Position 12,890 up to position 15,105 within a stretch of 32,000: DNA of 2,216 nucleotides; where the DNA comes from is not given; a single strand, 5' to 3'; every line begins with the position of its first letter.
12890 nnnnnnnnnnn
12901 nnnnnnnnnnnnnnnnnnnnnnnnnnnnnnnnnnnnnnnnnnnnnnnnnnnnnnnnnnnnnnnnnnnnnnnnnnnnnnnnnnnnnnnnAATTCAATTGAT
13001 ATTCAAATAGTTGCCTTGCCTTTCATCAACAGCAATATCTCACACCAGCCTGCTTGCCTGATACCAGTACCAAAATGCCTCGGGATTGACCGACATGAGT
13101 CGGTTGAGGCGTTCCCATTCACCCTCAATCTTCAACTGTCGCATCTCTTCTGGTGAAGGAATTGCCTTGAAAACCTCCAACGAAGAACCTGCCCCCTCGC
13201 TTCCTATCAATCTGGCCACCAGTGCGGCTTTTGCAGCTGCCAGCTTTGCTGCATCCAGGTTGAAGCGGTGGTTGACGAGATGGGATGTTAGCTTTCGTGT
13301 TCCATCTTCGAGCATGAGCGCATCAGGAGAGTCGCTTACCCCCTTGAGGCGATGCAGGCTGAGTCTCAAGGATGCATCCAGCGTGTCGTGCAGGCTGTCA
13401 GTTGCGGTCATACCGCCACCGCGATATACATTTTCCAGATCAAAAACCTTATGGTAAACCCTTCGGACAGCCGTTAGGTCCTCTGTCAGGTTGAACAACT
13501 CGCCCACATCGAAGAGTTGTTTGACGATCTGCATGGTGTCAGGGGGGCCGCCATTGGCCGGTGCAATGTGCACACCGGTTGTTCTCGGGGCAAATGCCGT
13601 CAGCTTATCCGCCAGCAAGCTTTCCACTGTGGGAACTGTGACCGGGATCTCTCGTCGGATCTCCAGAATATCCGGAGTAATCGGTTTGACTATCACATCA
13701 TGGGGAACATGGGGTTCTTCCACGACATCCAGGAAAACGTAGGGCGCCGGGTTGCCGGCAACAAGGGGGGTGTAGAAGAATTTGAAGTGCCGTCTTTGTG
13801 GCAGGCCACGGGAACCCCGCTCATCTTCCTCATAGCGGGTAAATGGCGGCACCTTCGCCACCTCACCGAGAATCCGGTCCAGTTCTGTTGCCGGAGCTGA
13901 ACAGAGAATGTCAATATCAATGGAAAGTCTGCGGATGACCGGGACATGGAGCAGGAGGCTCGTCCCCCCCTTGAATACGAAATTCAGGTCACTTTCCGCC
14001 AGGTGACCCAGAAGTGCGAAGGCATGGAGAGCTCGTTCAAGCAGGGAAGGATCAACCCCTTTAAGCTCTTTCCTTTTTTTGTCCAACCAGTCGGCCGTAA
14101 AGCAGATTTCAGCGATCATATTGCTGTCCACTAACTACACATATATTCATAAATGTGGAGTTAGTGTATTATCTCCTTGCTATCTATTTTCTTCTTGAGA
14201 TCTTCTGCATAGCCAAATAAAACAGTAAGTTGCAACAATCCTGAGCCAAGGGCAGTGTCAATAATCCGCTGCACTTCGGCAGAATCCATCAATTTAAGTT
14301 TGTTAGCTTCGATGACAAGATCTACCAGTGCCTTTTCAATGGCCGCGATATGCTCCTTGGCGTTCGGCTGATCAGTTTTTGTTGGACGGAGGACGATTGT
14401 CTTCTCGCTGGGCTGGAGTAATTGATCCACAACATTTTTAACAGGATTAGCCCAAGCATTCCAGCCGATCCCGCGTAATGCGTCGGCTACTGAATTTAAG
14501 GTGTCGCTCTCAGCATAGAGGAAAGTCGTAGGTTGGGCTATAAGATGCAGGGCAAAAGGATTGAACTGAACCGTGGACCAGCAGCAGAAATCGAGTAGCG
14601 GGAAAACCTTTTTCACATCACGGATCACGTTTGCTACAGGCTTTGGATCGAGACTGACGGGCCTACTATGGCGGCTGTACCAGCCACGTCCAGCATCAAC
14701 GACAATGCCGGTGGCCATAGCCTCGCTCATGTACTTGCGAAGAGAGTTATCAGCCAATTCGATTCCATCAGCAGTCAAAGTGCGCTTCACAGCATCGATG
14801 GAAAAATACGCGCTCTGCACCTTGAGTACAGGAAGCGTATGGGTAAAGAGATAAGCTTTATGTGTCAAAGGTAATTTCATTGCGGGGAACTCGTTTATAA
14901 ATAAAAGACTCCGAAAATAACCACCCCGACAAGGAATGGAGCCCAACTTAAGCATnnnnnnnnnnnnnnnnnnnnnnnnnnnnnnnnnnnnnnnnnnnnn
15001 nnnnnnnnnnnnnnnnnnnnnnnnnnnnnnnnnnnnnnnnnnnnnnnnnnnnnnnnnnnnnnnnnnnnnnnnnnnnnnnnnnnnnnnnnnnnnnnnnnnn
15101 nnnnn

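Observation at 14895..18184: Tightly packed three-gene cassette: Zn-ribbon/wHTH/NDT-(TIR/SLOG)-like protein, NdpA/YejK-like nucleoid protein, multi-TM protein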

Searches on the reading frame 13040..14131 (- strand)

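Call 3: search_protein_families(library=pfam, proteins=[window:13040-14131:-], max_evalue=0.1)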
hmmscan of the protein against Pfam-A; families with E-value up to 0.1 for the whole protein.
window:13040-14131:- (363 aa): 1 family
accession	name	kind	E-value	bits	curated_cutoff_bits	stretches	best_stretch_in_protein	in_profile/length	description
PF08843.17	AbiEii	-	4.2e-25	89.5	22.5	1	43-289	5-224/238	Nucleotidyl transferase AbiEii toxin, Type IV TA system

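Call 4: search_protein_families(library=padloc, proteins=[window:13040-14131:-], max_evalue=0.1)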
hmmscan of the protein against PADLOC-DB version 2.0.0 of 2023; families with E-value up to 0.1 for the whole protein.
window:13040-14131:- (363 aa): 18 families
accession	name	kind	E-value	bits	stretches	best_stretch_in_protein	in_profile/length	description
PDLC02299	AbiEii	-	5.1e-98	326.6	1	5-362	1-343/344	AbiEii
PDLC02291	AbiEii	-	2.2e-11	41.6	1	19-183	25-183/310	AbiEii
PDLC02292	AbiEii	-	3.7e-09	34.8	1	25-123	22-116/283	AbiEii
PDLC02297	AbiEii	-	4.2e-09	34.2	1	25-81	16-75/307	AbiEii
PDLC02289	AbiEii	-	5.9e-07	27.3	1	22-82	23-84/309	AbiEii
PDLC02302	AbiEii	-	2e-06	25.4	1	22-75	18-73/313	AbiEii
PDLC02305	AbiEii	-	0.00022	18.6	1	24-75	15-69/306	AbiEii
PDLC02322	AbiEii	-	0.00039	17.9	1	49-79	49-78/324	AbiEii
PDLC02314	AbiEii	-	0.00041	17.7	1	48-181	50-182/290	AbiEii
PDLC02303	AbiEii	-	0.0006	17.3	1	25-86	14-76/249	AbiEii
PDLC02288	AbiEii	-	0.0011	15.9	1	41-87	41-88/294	AbiEii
PDLC02290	AbiEii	-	0.0015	16.1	1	49-77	23-51/290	AbiEii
PDLC02316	AbiEii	-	0.0022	15.5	1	25-76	22-75/314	AbiEii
PDLC02329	AbiEii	-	0.004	14.5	1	29-85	33-86/294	AbiEii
PDLC02307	AbiEii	-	0.0065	14.3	1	43-92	18-62/219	AbiEii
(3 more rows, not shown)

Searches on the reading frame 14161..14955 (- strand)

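Call 3: search_protein_families(library=pfam, proteins=[window:14161-14955:-], max_evalue=0.1)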
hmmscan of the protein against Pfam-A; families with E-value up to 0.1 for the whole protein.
window:14161-14955:- (264 aa): 1 family
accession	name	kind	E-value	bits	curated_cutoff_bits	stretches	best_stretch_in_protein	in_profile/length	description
PF20217.3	DUF6577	-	6.8e-27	94.9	27.8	1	72-261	2-196/204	Family of unknown function (DUF6577)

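Call 4: search_protein_families(library=padloc, proteins=[window:14161-14955:-], max_evalue=0.1)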
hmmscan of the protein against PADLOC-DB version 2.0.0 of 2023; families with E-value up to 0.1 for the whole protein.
window:14161-14955:- (264 aa): 4 families
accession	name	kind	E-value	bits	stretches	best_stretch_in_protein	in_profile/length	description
PDLC02235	AbiEi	-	1.1e-26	91.9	1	48-263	15-234/240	AbiEi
PDLC02243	AbiEi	-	5.8e-24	83.2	1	49-262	14-229/234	AbiEi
PDLC02261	AbiEi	-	2.6e-19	68.1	1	112-258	3-151/160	AbiEi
PDLC02257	AbiEi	-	5.8e-14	50.1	1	67-256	36-231/240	AbiEi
